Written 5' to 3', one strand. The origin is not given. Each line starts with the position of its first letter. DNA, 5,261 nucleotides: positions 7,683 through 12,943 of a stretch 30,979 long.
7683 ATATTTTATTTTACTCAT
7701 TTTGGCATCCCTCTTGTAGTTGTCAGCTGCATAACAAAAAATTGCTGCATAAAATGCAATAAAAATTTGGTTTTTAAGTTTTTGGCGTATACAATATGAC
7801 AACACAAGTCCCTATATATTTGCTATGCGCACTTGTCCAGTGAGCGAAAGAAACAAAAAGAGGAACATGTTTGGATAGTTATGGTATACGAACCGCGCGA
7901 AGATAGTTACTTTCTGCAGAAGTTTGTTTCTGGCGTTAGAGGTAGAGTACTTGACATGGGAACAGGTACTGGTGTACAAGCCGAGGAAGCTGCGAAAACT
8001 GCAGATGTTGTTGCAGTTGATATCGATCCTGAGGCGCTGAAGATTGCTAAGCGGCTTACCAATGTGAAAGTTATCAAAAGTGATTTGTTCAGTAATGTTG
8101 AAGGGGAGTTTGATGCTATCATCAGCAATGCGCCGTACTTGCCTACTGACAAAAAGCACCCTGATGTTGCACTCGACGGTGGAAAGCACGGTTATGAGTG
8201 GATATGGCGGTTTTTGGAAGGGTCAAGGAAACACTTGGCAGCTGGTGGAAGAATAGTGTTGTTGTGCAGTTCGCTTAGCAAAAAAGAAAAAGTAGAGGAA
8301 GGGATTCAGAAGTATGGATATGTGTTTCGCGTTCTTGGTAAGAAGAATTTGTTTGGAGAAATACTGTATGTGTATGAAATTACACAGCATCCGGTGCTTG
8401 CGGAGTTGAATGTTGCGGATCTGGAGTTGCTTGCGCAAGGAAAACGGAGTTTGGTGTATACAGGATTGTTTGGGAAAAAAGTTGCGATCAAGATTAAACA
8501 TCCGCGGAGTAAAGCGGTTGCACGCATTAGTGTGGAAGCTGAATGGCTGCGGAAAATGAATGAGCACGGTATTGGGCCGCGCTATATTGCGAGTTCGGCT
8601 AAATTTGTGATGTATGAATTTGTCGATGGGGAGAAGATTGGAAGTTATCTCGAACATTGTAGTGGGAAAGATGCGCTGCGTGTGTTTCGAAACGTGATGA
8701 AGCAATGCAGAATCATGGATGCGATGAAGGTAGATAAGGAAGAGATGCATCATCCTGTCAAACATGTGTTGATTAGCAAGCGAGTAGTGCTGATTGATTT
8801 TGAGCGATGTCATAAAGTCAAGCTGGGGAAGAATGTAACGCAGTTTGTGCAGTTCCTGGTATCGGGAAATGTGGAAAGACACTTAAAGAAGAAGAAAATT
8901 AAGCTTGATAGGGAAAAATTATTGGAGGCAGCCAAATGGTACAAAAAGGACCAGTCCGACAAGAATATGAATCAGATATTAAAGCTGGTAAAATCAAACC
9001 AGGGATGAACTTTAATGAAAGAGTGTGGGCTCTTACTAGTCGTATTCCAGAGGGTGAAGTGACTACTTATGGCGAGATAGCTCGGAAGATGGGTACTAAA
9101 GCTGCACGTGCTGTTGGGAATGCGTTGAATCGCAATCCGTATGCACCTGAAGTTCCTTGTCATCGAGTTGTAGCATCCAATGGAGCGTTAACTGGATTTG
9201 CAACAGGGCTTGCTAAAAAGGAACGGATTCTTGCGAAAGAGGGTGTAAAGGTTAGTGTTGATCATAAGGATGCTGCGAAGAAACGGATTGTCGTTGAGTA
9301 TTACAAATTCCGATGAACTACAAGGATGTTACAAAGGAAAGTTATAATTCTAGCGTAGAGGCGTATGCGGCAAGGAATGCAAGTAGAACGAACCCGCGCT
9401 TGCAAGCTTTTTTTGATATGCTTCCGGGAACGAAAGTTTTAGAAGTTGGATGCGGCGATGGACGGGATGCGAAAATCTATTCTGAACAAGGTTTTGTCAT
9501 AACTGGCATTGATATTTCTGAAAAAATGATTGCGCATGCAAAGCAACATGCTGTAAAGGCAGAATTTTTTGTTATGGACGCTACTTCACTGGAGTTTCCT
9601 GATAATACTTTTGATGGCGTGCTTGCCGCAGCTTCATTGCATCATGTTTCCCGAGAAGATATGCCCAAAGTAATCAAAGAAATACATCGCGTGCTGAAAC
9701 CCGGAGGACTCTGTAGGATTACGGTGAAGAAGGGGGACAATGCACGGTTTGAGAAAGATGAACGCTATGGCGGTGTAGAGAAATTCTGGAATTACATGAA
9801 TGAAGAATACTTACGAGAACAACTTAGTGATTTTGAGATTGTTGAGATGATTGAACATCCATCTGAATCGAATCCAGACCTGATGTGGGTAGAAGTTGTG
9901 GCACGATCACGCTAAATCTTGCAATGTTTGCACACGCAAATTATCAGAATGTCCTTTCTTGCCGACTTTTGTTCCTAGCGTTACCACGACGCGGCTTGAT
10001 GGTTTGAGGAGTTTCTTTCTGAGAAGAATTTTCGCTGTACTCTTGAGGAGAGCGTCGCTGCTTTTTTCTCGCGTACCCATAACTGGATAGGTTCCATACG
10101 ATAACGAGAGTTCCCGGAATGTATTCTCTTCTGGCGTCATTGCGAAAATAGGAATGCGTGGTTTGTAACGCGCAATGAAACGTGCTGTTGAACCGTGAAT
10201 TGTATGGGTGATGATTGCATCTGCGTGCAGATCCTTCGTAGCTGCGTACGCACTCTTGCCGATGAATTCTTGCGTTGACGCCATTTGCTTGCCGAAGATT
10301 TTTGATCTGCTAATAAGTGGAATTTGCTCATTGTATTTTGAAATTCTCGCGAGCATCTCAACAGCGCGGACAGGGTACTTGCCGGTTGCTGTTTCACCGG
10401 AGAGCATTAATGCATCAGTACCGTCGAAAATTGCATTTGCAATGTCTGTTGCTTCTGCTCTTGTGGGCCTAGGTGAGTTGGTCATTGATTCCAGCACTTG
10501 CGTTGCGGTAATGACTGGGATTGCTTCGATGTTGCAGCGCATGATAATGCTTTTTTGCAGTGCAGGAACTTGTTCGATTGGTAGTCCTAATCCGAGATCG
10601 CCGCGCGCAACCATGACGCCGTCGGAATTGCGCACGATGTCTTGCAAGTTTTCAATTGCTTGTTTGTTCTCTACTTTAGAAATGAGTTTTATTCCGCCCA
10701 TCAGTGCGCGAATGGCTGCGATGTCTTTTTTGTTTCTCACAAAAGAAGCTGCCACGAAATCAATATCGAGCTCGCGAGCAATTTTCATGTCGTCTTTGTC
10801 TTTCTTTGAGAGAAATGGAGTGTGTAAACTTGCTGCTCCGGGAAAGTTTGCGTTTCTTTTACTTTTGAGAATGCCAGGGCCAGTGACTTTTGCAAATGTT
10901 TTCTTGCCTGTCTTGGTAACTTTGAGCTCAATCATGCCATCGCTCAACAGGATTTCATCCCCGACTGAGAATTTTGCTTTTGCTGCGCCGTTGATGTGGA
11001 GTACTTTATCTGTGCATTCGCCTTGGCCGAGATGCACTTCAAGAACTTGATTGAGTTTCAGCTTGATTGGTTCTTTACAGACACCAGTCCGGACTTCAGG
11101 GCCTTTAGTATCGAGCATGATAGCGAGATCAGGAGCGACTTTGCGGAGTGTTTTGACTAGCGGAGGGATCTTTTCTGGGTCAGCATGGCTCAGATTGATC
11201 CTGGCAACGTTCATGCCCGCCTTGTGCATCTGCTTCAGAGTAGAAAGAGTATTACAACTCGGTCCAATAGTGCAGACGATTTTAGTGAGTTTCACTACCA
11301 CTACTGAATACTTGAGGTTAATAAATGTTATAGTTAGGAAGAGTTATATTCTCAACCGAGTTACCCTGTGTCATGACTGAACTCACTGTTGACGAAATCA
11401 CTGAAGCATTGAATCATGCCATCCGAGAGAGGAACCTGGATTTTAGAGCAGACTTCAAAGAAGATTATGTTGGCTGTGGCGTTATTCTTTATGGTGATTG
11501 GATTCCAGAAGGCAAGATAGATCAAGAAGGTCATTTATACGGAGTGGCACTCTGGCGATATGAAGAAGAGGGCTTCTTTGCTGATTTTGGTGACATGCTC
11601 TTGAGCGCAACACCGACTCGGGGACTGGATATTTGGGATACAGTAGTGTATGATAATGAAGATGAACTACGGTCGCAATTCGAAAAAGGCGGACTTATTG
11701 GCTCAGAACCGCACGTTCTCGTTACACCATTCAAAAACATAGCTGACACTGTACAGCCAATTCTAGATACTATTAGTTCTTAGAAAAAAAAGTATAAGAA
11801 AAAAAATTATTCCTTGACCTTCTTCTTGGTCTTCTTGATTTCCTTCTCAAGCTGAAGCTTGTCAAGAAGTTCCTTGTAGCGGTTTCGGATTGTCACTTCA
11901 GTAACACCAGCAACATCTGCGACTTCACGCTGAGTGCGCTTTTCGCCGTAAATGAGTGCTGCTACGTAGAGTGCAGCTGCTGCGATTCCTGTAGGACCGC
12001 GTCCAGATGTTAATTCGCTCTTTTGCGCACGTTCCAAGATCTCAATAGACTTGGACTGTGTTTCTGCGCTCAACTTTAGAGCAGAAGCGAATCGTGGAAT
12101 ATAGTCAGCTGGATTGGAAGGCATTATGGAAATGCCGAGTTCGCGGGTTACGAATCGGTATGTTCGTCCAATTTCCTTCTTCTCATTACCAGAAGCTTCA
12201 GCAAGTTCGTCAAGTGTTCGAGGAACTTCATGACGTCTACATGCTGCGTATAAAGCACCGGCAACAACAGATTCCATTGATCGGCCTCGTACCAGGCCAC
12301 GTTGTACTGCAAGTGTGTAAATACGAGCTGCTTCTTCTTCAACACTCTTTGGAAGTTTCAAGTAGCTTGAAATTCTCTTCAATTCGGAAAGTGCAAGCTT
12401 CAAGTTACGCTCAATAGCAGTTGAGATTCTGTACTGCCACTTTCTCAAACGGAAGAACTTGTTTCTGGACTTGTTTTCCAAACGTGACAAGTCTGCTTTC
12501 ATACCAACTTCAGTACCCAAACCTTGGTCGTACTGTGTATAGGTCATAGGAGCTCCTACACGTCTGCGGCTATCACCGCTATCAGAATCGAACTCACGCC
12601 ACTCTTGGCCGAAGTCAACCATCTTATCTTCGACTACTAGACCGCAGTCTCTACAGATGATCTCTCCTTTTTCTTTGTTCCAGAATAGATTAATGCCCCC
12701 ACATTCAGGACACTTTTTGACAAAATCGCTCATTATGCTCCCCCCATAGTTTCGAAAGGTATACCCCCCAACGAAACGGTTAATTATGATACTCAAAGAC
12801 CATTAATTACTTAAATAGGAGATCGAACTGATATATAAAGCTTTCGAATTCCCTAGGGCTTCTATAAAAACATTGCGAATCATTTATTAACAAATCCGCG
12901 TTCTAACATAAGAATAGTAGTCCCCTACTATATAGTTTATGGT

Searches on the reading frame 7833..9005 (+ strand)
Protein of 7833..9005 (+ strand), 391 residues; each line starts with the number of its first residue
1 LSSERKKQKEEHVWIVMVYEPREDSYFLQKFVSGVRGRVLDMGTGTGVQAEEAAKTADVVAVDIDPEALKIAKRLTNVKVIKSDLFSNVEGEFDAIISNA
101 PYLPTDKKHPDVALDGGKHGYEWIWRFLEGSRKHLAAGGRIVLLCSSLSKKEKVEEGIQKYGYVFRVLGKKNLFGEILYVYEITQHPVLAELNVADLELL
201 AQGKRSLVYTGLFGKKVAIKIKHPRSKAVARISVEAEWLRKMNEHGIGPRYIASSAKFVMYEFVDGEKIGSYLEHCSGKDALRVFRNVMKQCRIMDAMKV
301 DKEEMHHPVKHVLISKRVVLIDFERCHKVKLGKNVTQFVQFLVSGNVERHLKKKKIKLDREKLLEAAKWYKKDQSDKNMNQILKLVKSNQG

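Call 8: search_protein_families(library=pfam, proteins=[window:7833-9005:+], max_evalue=0.001)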
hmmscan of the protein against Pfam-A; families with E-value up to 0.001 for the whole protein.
window:7833-9005:+ (391 aa): 7 families
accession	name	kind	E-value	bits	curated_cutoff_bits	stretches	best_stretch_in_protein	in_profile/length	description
PF05175.20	MTS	-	1.6e-12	47.8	23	1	27-153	23-148/170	Methyltransferase small domain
PF13649.12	Methyltransf_25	-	1.1e-09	39.3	27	1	39-104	1-78/97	Methyltransferase domain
PF13847.12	Methyltransf_31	-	2.2e-08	34.3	27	1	38-101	6-83/145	Methyltransferase domain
PF08241.18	Methyltransf_11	-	1.4e-06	29.3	21.2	1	40-99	1-67/95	Methyltransferase domain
PF13489.12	Methyltransf_23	-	9.2e-06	25.9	27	1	34-99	21-88/164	Methyltransferase domain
PF06325.19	PrmA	-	3.4e-05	23.9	22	1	29-99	156-233/296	Ribosomal protein L11 methyltransferase (PrmA)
PF08242.18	Methyltransf_12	-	0.00018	22.6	30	0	40-99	1-72/98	Methyltransferase domain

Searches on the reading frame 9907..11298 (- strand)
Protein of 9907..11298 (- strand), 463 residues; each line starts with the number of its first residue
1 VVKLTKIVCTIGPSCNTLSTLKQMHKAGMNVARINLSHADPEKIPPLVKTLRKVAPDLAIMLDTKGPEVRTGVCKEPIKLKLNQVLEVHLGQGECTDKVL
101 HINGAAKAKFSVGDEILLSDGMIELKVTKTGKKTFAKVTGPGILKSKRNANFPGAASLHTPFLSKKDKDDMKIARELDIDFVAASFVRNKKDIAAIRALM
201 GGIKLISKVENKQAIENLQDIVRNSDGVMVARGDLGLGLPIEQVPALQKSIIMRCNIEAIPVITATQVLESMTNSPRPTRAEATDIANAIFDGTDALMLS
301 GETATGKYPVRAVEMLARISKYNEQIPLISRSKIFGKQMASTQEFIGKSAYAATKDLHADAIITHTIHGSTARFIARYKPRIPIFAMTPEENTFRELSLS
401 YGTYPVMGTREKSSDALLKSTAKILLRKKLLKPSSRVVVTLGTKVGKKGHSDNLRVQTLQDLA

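Call 8: search_protein_families(library=pfam, proteins=[window:9907-11298:-], max_evalue=0.001)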
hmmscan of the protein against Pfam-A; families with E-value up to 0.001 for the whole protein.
window:9907-11298:- (463 aa): 2 families
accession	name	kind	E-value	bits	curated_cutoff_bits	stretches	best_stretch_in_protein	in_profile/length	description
PF00224.27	PK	-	5.7e-100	335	30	1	3-313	2-328/328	Pyruvate kinase, barrel domain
PF02887.21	PK_C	-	5.5e-29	101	28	1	346-456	3-113/114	Pyruvate kinase, alpha/beta domain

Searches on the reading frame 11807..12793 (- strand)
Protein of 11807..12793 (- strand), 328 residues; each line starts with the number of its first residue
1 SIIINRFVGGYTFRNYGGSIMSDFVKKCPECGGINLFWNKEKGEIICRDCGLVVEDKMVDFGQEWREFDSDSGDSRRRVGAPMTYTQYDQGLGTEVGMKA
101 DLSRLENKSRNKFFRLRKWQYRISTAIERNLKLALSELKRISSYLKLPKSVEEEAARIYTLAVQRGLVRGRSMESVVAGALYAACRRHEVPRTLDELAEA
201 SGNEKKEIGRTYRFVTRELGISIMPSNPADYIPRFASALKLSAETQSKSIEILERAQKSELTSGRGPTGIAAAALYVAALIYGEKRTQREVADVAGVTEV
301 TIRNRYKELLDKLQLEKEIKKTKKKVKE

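Call 8: search_protein_families(library=pfam, proteins=[window:11807-12793:-], max_evalue=0.001)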
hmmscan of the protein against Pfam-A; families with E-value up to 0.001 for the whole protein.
window:11807-12793:- (328 aa): 5 families
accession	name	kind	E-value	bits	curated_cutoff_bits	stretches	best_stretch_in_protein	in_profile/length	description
PF00382.24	TFIIB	-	1.1e-46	157.2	23.6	2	226-311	6-91/92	Transcription factor TFIIB repeat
PF08271.17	Zn_Ribbon_TF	-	9.2e-14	51.2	29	1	27-68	2-43/43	TFIIB zinc-binding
PF04545.22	Sigma70_r4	-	5.2e-07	29.5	24.1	1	280-314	15-49/50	Sigma-70, region 4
PF03966.22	Trm112p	-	7.9e-05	22.9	22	1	27-53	9-34/40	Trm112p-like protein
PF22109.2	Zn_ribbon_tTFIIB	-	0.00089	19.5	28.6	0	21-54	4-39/40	Transcription factor IIB, zinc ribbon, Trypanosome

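Call 47: list_cluster_members(proteins=[P0001, window:11807-12793:-, window:14823-15905:-, P0004, P0015, P0033, P0036, P0058, P0093, P0166])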
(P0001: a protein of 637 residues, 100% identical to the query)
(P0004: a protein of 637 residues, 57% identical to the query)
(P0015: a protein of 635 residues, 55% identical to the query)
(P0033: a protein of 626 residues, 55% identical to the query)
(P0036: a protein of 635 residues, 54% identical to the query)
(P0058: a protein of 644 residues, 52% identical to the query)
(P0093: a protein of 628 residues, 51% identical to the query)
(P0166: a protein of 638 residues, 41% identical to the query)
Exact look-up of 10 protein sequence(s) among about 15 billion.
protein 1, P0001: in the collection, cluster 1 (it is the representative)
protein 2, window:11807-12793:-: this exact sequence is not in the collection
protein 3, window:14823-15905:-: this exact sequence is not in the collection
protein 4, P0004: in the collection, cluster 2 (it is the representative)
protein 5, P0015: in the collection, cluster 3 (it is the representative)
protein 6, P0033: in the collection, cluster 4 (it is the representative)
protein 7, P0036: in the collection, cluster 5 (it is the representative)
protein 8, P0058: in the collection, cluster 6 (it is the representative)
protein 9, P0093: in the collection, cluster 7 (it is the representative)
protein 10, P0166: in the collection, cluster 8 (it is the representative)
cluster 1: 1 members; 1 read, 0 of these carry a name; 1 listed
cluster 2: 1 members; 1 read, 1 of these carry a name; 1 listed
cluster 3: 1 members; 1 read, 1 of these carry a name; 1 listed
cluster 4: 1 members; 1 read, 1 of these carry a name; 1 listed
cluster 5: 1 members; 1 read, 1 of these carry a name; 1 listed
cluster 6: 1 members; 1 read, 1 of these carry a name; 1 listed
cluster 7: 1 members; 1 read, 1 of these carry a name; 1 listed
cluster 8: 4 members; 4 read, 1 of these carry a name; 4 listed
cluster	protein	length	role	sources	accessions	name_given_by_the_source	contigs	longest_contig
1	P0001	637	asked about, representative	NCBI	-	-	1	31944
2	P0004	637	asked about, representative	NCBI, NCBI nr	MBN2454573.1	bifunctional (p)ppGpp synthetase/guanosine-3',5'-bis(diphosphate) 3'-pyrophosphohydrolase ...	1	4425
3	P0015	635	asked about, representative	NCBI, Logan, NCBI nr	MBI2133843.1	bifunctional (p)ppGpp synthetase/guanosine-3',5'-bis(diphosphate) 3'-pyrophosphohydrolase ...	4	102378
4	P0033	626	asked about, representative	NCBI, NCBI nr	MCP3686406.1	MAG: bifunctional (p)ppGpp synthetase/guanosine-3',5'-bis(diphosphate) ... | bifunctional (p)ppGpp synthetase/guanosine-3',5'-bis(diphosphate) 3'-pyrophosphohydrolase ...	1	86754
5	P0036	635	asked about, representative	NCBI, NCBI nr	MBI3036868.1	bifunctional (p)ppGpp synthetase/guanosine-3',5'-bis(diphosphate) 3'-pyrophosphohydrolase ...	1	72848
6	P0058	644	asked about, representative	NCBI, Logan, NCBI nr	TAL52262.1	MAG: bifunctional (p)ppGpp synthetase/guanosine-3',5'-bis(diphosphate) ...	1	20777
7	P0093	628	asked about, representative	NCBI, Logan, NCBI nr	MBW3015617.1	bifunctional (p)ppGpp synthetase/guanosine-3',5'-bis(diphosphate) 3'-pyrophosphohydrolase ...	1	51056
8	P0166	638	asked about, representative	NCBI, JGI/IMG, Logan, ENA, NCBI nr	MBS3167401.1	bifunctional (p)ppGpp synthetase/guanosine-3',5'-bis(diphosphate) 3'-pyrophosphohydrolase ...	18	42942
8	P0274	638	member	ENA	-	-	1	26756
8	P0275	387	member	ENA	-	-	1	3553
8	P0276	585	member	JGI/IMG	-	-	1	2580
